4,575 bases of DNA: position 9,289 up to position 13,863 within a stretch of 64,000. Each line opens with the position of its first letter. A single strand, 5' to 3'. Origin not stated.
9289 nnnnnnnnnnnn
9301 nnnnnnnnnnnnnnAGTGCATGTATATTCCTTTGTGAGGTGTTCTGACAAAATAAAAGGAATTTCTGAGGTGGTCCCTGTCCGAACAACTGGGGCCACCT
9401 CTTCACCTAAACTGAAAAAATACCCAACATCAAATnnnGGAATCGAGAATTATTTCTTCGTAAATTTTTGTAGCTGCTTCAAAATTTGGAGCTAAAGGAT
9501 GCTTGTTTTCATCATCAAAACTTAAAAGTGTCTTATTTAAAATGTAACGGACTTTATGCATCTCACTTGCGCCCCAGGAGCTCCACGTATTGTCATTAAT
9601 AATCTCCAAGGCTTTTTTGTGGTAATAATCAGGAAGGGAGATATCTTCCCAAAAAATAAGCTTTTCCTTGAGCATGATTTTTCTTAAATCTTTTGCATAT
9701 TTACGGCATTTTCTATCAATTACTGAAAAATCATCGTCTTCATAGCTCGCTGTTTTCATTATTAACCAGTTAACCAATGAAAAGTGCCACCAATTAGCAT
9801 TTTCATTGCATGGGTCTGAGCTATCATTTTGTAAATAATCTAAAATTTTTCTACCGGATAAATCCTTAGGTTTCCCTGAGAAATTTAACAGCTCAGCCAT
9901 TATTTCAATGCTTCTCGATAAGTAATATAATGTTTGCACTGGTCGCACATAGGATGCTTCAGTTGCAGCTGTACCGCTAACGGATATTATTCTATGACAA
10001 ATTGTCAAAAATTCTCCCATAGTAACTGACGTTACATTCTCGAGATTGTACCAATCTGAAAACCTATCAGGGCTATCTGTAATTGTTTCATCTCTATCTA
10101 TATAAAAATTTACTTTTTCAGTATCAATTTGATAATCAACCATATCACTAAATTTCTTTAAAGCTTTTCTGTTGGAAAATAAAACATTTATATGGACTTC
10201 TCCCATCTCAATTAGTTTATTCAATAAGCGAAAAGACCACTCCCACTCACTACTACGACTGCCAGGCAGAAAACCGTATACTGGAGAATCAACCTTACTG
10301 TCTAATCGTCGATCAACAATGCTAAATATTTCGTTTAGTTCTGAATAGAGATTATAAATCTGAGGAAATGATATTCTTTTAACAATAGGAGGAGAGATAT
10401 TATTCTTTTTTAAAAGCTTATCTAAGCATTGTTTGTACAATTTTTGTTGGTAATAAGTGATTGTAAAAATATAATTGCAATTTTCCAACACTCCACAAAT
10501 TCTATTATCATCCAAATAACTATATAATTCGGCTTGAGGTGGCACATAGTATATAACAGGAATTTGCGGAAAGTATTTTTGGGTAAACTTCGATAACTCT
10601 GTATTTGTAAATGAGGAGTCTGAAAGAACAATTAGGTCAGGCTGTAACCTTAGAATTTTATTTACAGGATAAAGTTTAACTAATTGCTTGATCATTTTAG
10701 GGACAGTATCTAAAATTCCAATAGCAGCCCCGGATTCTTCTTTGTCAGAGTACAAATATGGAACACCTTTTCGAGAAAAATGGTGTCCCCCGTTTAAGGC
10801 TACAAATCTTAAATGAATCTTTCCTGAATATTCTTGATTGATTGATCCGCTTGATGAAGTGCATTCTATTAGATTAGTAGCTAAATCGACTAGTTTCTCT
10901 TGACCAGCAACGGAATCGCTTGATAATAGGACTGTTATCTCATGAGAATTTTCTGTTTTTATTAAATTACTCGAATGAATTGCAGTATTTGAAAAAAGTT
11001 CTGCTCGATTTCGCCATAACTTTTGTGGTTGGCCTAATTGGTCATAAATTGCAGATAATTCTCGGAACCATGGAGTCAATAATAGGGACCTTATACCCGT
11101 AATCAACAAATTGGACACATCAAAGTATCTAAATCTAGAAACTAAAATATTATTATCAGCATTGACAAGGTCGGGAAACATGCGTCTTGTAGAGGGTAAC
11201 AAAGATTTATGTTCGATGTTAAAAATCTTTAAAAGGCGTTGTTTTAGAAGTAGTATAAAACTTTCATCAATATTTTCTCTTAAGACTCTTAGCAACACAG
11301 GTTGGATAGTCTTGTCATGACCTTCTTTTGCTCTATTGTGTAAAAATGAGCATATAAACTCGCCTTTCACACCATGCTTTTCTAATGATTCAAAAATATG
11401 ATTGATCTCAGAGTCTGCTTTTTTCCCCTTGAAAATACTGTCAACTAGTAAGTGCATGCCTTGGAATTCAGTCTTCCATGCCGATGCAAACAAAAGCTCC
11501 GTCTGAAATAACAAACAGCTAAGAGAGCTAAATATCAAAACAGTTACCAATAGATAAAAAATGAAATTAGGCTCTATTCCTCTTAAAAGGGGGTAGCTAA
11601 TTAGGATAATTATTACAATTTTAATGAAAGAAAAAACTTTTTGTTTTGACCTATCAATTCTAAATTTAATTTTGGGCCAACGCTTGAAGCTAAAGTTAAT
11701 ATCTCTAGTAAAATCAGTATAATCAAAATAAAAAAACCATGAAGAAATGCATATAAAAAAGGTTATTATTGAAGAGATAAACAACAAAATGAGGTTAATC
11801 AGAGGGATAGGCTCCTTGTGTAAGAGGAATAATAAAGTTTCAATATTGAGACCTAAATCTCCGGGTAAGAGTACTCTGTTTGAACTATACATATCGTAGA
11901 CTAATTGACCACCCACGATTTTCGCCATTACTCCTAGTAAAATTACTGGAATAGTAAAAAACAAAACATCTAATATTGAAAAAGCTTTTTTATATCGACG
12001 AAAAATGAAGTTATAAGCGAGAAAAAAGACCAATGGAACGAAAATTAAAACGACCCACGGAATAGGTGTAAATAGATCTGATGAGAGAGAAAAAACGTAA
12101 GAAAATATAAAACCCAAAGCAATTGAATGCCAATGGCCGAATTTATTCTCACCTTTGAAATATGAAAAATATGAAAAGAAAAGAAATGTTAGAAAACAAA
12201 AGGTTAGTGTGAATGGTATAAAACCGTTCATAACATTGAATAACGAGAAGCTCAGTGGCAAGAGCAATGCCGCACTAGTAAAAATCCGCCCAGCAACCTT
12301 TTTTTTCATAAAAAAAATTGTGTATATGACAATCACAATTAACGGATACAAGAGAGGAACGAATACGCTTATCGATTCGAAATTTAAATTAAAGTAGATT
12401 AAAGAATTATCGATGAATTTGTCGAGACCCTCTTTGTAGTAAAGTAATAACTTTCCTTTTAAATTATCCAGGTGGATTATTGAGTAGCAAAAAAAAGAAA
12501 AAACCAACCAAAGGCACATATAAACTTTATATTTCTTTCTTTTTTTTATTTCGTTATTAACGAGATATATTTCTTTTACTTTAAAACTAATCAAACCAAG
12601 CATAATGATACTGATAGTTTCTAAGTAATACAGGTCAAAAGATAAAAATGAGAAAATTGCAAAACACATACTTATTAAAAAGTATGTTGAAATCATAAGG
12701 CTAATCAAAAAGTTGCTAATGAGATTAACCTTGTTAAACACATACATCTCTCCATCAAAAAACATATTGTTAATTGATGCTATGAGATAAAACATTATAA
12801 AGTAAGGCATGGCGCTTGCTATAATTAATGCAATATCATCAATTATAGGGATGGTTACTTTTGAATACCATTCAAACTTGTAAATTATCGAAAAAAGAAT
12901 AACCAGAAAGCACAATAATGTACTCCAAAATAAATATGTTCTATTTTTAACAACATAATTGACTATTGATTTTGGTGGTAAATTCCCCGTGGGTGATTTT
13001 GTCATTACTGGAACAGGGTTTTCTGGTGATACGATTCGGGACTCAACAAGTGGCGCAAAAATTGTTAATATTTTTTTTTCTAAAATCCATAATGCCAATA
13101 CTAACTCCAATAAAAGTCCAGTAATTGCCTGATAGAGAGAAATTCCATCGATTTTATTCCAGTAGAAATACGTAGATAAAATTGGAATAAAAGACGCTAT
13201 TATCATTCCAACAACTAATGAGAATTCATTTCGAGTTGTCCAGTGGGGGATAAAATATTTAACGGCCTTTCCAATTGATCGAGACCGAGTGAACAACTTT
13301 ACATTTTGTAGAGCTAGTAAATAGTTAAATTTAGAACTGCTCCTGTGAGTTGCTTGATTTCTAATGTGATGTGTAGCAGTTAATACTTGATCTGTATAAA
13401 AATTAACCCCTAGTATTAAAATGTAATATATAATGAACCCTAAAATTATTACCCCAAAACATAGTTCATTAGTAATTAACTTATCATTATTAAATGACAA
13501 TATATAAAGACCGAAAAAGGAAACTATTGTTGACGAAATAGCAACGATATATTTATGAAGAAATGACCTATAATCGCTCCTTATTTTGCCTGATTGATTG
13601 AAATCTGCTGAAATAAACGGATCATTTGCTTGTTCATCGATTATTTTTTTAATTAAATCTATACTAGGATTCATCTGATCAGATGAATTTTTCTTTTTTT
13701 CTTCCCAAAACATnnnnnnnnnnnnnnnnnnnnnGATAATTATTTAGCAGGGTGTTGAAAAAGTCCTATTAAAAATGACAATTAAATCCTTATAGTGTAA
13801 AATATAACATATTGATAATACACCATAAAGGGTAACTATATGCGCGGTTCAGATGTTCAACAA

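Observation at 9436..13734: AT-rich island encoding a 1432-aa protein that fuses a huge polytopic membrane domain to an LpxB-like glycosyltransferase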

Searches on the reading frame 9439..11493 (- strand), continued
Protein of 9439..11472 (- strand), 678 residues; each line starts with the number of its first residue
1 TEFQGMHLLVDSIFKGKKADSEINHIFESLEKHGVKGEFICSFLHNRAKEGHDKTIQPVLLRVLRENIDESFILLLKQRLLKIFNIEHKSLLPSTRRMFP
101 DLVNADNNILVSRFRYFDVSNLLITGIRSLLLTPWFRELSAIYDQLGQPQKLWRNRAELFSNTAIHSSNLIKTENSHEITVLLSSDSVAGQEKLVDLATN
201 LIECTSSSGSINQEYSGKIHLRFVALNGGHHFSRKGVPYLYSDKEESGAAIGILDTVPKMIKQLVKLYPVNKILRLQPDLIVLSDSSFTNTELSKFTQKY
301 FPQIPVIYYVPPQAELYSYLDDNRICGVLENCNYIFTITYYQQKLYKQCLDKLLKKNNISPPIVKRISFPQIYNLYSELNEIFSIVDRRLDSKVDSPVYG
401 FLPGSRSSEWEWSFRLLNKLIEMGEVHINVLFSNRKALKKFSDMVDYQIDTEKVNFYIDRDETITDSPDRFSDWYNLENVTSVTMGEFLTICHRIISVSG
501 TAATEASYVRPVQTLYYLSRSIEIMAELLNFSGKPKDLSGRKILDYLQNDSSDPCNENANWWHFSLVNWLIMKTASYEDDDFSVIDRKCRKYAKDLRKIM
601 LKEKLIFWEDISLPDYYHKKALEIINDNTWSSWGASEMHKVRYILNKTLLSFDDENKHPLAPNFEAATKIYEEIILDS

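Call 57: fold_search(model_id=the predicted structure, library=pdb)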
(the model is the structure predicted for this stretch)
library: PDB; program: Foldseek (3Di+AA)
matches with E <= 10: 1487; with E <= 0.001: 199
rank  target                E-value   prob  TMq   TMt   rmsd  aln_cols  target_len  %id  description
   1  5w8n                  6.9e-11  1.00  0.29  0.49  17.5       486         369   15  Lipid A Disaccharide Synthase (LpxB)-6 solubilizing mutations (released 2018-01-31)
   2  5w8s                  2.4e-10  1.00  0.30  0.50  17.1       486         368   15  Lipid A Disaccharide Synthase (LpxB)-7 solubilizing mutations (released 2018-01-31)
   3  5w8x                  4.9e-10  1.00  0.29  0.48  17.4       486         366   15  Lipid A Disaccharide Synthase (LpxB)-7 solubilizing mutations-Bound to UDP (released 2018-01-31)
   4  8gym_T1               2.0e-09  1.00  0.38  0.49  11.0       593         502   10  Cryo-EM structure of Tetrahymena thermophila respiratory mega-complex MC IV2+(I+III2+II)2 (released 2023-06-14)
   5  6vlc_D                3.9e-09  1.00  0.24  0.41  15.1       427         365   11  Crystal structure of UDP-GlcNAc 2-epimerase from Neisseria meningitidis bound to UDP-GlcNAc (released 2020-11-11)
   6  7tgh_T1               6.5e-09  1.00  0.40  0.55   6.7       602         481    9  Cryo-EM structure of respiratory super-complex CI+III2 from Tetrahymena thermophila (released 2022-04-06)
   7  6vlc_B                7.7e-09  1.00  0.24  0.40  12.5       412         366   12  Crystal structure of UDP-GlcNAc 2-epimerase from Neisseria meningitidis bound to UDP-GlcNAc (released 2020-11-11)
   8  8b6f_A0               1.5e-08  1.00  0.40  0.53   7.1       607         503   10  Cryo-EM structure of NADH:ubiquinone oxidoreductase (complex-I) from respiratory supercomplex of Tetrahymena thermoph (released 2023-03-29)
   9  1f6d_C                1.7e-08  1.00  0.26  0.43  14.4       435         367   11  THE STRUCTURE OF UDP-N-ACETYLGLUCOSAMINE 2-EPIMERASE FROM E. COLI. (released 2000-12-13)
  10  3dzc_A                1.8e-08  1.00  0.24  0.39  15.0       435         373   10  2.35 Angstrom resolution structure of WecB (VC0917), a UDP-N-acetylglucosamine 2-epimerase from Vibrio cholerae. (released 2008-08-12)
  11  4nes                  2.1e-08  1.00  0.28  0.46  12.8       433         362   14  Crystal structure of Methanocaldococcus jannaschii UDP-GlcNAc 2-epimerase in complex with UDP-GlcNAc and UDP (released 2014-04-23)
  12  6vlb_B                2.1e-08  1.00  0.26  0.43  14.5       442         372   13  Crystal structure of ligand-free UDP-GlcNAc 2-epimerase from Neisseria meningitidis (released 2020-11-11)
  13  8sxw_A                5.2e-08  1.00  0.26  0.44  13.7       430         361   13  X-ray crystal structure of UDP- 2,3-diacetamido-2,3-dideoxy-glucuronic acid-2-epimerase from Thermus thermophilus stra (released 2023-09-13)
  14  4neq                  6.2e-08  1.00  0.26  0.44  14.0       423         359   14  The structure of UDP-GlcNAc 2-epimerase from Methanocaldococcus jannaschii (released 2014-04-23)
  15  5enz_B                6.5e-08  1.00  0.33  0.52   8.6       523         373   11  S. aureus MnaA-UDP co-structure (released 2016-04-27)
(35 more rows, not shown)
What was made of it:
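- On GT19 / Pfam LpxB (PF02684) superfamily membership: Foldseek PDB ranks 1-3 are 5W8N/5W8S/5W8X, E 7e-11 to 5e-10 (call 57).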

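Call 65: search_protein_families(library=padloc, proteins=[L004:3615-4919:-, L004:4855-6300:-, L004:6300-7616:-, L004:8620-9261:+], max_evalue=0.001)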
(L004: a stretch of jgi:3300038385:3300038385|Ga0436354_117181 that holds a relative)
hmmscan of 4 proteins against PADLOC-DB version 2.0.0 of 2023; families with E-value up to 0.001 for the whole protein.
L004:3615-4919:- (434 aa): 4 families
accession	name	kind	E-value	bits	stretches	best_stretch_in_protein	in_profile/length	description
PDLC05062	PDC-S66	-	1.5e-14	52.1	1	7-132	122-242/282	-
PDLC03957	bSEFIR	-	4.2e-05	21.5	1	23-108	27-111/412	-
PDLC00417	ThsB1|ThsB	-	0.00044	17.8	1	31-132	162-261/303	TIR-like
PDLC02962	RT-TIR_XII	-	0.00084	16.3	0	15-132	326-440/478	single gene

L004:4855-6300:- (481 aa): 16 families
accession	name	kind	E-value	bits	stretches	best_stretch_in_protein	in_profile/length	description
PDLC02376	pAgo_I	-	1.4e-148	493.8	1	17-481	2-455/455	Class I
PDLC02436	pAgo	-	2.1e-109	364.4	1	20-480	9-459/460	-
PDLC02378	pAgo_I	-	4.1e-82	274.6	2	186-481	194-493/493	Class I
PDLC02392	pAgo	-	1.1e-60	203.4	1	137-481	2-346/346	-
PDLC02377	pAgo_I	-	9.7e-58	194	1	18-480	8-456/457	Class I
PDLC02420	Aga_SIR2-PNTD1-PNTD2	-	1.5e-41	140.6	1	23-467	553-996/1010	Class I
PDLC02384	pAgo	-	2.3e-33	113.5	1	54-463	610-1012/1030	-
PDLC02428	PprPIWI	-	4e-22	76.8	1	185-466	403-651/666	-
PDLC02397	pAgo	-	6.8e-10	36.4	1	104-445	238-545/578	-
PDLC02388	pAgo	-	3.6e-08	30.2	1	194-459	446-694/716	-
PDLC02386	pAgo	-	4.9e-08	29.9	1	113-338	352-561/697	-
PDLC02394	pAgo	-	1.2e-06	24.6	1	232-458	863-1092/1121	-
PDLC02389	pAgo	-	1.6e-06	24.8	1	196-469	464-723/733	-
PDLC02391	pAgo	-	3.7e-05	20.2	1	230-458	488-718/742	-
PDLC02387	pAgo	-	0.00015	18.3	1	303-457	498-646/672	-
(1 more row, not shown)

L004:6300-7616:- (438 aa): 23 families
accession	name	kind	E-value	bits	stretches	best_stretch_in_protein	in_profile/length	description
PDLC04772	PDC-M68A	-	1.1e-33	115.3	1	11-112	6-109/253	-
PDLC02415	Aga_REase-PNTD1-PNTD2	-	1.9e-27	94.2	1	98-368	129-388/423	Class I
PDLC02398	Aga_REase-PNTD1-PNTD2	-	1.3e-26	91.6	1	105-361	138-379/429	Class I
PDLC00739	Effector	-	7.7e-24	82.7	1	5-109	3-109/378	Endonuclease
PDLC02402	Aga_SIR2-PNTD1-PNTD2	-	1.2e-23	81.2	1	117-360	573-806/876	Class I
PDLC01997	SAVED1--SAVED_HNH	-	3.7e-22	77.3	1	6-109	2-105/368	-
PDLC00746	Effector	-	1.9e-21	74.6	1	6-109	13-117/389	Endonuclease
PDLC00751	Effector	-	7.5e-19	66.1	1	5-109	126-232/530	Endonuclease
PDLC00406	SduA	-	2.5e-17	61.9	1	4-107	12-112/326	DUF4263 domain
PDLC00749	Effector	-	5.4e-17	59.9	1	3-109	9-118/395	Endonuclease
PDLC01998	SAVED1--SAVED_HNH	-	1e-16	58.8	1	11-107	115-213/506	-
PDLC00742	Effector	-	6.3e-16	56.2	1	12-105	123-218/527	Endonuclease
PDLC02418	Aga_SIR2-Kinase-PNTD1-PNTD2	-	5.5e-15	52.6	1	123-359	457-683/756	Class I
PDLC00747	Effector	-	2.4e-14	51.3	1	4-110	6-118/373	Endonuclease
PDLC02399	Aga_REase-PNTD1-PNTD2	-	1e-13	49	1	127-329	199-393/463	Class I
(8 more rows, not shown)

L004:8620-9261:+ (213 aa): 9 families
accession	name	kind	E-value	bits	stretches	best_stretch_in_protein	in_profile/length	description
PDLC04894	PDC-S06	-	2.9e-48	163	1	1-211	1-206/740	-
PDLC04896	PDC-S06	-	2.4e-27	93.9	1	1-207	1-200/732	-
PDLC04887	PDC-S06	-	4.1e-25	86.5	1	1-164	1-174/790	-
PDLC04890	PDC-S06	-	5.3e-11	39.8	1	22-151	18-130/732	-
PDLC04886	PDC-S06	-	1.2e-10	38.8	1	23-164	20-145/727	-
PDLC04895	PDC-S06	-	1.2e-07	28.6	1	1-55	1-52/784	-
PDLC04897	PDC-S06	-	3.3e-06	24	1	23-210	18-186/727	-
PDLC04898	PDC-S06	-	9.1e-06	22.3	0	83-122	110-151/752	-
PDLC04135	mad3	-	1.9e-05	22.4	1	27-189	20-197/374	mads_3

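Call 81: search_protein_families(library=phrogs, proteins=[P0003, P0002], max_evalue=0.1)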
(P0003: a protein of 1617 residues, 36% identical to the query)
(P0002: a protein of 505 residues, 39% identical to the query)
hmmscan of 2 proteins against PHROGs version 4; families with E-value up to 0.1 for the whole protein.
P0003 (1617 aa): 0 families

P0002 (505 aa): 0 families

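Call 89: fold_search(model_id=the predicted structure, library=viral)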
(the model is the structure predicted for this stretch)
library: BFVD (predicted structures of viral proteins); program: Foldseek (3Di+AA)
matches with E <= 10: 829; with E <= 0.001: 45
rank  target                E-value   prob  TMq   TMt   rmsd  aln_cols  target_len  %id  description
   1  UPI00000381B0         2.0e-07  1.00  0.28  0.36  12.3       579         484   11  (no name look-up for this kind of identifier)
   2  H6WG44                2.2e-07  1.00  0.23  0.32  13.6       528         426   14  DNA alpha-GT [Cyanophage S-TIM5]
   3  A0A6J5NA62            6.4e-07  1.00  0.25  0.42  11.1       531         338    9  RfaG Glycosyltransferase [uncultured Caudovirales phage]
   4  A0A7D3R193            7.6e-07  1.00  0.28  0.24  11.5       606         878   12  Glycosyl transferase family 1 [Fadolivirus FV1/VV64]
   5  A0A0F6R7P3            1.7e-06  1.00  0.21  0.31  12.7       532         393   11  Putative GT1 glycosyltransferase protein [Sinorhizobium phage phiM9]
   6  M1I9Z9                2.1e-06  1.00  0.24  0.29  20.9       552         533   12  (no name in the UniProt tables at hand)
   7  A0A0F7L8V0            4.8e-06  1.00  0.23  0.34  12.3       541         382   10  Glycosyl transferase [uncultured marine virus]
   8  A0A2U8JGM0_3          5.4e-06  1.00  0.26  0.17  27.9       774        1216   10  Polyprotein [Helianthus annuus alphaendornavirus]
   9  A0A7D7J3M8            5.7e-06  1.00  0.21  0.33  12.5       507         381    9  (no name in the UniProt tables at hand)
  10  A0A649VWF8            9.0e-06  1.00  0.22  0.28  15.3       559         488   11  Glycosyltransferase [Arthrobacter phage BeatusComedenti]
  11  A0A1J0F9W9            1.3e-05  1.00  0.22  0.33  10.9       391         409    7  (no name in the UniProt tables at hand)
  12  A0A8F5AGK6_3          1.3e-05  0.99  0.19  0.13  27.3       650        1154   11  Polyprotein (Fragment) [Rhizoctonia solani endornavirus]
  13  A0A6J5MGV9            1.5e-05  1.00  0.20  0.33  15.1       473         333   12  RfaG Glycosyltransferase [uncultured Caudovirales phage]
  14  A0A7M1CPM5            1.6e-05  0.99  0.23  0.30  24.6       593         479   11  (no name in the UniProt tables at hand)
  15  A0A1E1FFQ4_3          1.7e-05  1.00  0.24  0.16  19.6       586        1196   11  Polyprotein [Winged bean alphaendornavirus 1]
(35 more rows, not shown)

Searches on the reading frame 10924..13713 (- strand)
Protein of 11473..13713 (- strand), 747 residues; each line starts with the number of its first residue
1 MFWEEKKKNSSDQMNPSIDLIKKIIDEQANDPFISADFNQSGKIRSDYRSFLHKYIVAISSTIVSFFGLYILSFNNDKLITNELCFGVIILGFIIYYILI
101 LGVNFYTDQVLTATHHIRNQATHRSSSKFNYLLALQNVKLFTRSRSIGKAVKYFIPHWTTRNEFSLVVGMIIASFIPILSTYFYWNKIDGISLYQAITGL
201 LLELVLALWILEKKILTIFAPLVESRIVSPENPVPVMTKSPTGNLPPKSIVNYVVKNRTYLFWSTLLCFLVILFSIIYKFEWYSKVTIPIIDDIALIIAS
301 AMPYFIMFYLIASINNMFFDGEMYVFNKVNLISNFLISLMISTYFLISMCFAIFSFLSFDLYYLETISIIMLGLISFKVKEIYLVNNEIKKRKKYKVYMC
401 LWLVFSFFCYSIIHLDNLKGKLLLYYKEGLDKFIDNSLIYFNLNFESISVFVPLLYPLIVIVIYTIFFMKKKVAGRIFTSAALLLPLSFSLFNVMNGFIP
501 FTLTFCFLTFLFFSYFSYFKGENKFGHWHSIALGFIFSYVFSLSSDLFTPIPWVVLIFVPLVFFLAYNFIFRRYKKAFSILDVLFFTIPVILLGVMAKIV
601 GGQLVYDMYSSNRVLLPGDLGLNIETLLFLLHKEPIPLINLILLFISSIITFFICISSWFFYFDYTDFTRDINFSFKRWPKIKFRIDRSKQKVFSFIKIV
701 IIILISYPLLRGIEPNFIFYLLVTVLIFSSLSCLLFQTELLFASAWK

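Call 73: predict_structure(alignment_id=A7)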
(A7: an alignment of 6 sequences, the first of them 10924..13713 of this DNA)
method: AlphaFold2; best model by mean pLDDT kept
length: 930 residues; sequences in the alignment: 6
mean_pLDDT: 44.3   pTM: 0.27
mean pLDDT of the five models: 44.3, 43.1, 41.1, 40.6, 39.7
residues with pLDDT >= 90: 0; 70-90: 23; 50-70: 198; < 50: 709
segments of 3 or more residues with pLDDT < 50: 1-22, 25-50, 67-76, 112-166, 211-368, 370-558, 560-562, 564-642, 644-704, 706-711, 713-715, 830-872, 892-930
pLDDT, mean of each block of 10 residues (from residue 1): 33 38 47 38 45 50 49 47 54 57 53 46 38 28 30 34 48 60 56 55 53 43 34 29 34 43 43 41 39 46 41 36 29 37 43 41 46 46 41 41 43 38 37 37 36 40 41 44 43 36 41 40 41 45 39 43 45 41 46 45 41 34 38 43 48 45 34 31 30 44 47 50 61 58 56 64 63 71 70 65 70 68 55 35 37 30 34 58 56 43 35 33 35
secondary structure, 60 per line:
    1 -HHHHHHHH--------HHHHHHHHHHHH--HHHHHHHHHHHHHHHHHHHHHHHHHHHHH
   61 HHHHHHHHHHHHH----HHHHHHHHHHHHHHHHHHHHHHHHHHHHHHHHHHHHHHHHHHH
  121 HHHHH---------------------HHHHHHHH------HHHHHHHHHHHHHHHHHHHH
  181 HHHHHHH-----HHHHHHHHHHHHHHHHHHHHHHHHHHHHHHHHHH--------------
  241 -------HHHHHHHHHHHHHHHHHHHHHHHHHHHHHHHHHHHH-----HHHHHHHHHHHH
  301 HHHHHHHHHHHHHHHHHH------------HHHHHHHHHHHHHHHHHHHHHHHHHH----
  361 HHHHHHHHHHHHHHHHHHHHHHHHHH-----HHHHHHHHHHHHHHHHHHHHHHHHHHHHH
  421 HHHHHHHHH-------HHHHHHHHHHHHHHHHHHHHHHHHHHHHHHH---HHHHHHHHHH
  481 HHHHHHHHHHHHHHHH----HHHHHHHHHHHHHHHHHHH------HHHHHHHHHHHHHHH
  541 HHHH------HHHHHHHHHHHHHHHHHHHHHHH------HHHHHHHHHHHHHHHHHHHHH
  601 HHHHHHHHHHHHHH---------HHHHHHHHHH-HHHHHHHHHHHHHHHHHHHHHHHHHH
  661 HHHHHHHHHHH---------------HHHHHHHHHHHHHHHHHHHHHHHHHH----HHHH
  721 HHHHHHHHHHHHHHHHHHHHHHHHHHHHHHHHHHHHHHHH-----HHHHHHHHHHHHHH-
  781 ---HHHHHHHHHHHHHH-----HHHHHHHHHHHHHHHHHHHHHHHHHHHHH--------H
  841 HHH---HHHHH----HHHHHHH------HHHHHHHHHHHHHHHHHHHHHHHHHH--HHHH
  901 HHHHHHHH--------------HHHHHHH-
elements in order (helices of 4 or more, strands of 3 or more residues): H2-9 H18-29 H32-73 H78-125 H147-154 H161-187 H193-226 H248-283 H289-318 H331-356 H361-386 H392-429 H437-467 H471-496 H501-519 H526-544 H551-573 H580-614 H624-633 H635-671 H687-712 H717-760 H766-779 H784-797 H803-831 H840-843 H847-851 H856-862 H869-894 H897-908 H923-929
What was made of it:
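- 11509..13548 (-): Polytopic membrane domain (aa 56-735), about 18 TM helices, predicted N-in/C-in. TM5-16 are poorly conserved. The AF2 model is unusable at pLDDT 44 (call 73).
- On MprF-type bifunctional lipid synthase/flippase: The AF2 model of the membrane part failed (pLDDT 44, call 73).
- Tried and rejected: AF2 of the membrane plus linker part (aa 1-930). pLDDT 44 and pTM 0.27 (call 73).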

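Call 94: search_solved_structures(query=A7, max_evalue=10)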
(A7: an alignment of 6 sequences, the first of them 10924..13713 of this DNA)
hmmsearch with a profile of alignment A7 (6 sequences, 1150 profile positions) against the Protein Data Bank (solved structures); distinct sequences matched with E-value up to 10: 3.
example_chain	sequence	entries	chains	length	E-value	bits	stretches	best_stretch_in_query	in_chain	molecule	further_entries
3ul4_B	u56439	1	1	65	0.096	13.7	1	31-58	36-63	Cellulosome enzyme, dockerin type I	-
3exc_X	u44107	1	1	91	0.11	13.5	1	779-841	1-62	Uncharacterized protein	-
8hvb_A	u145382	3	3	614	0.79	10.6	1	993-1107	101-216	Lacto-N-biosidase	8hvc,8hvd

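Call 95: search_dna_similar(query=window:11473-13713:-, collection=plasmids, mode=protein, max_evalue=0.01, max_rows=8)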
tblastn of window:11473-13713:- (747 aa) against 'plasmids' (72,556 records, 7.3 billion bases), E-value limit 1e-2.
No match.
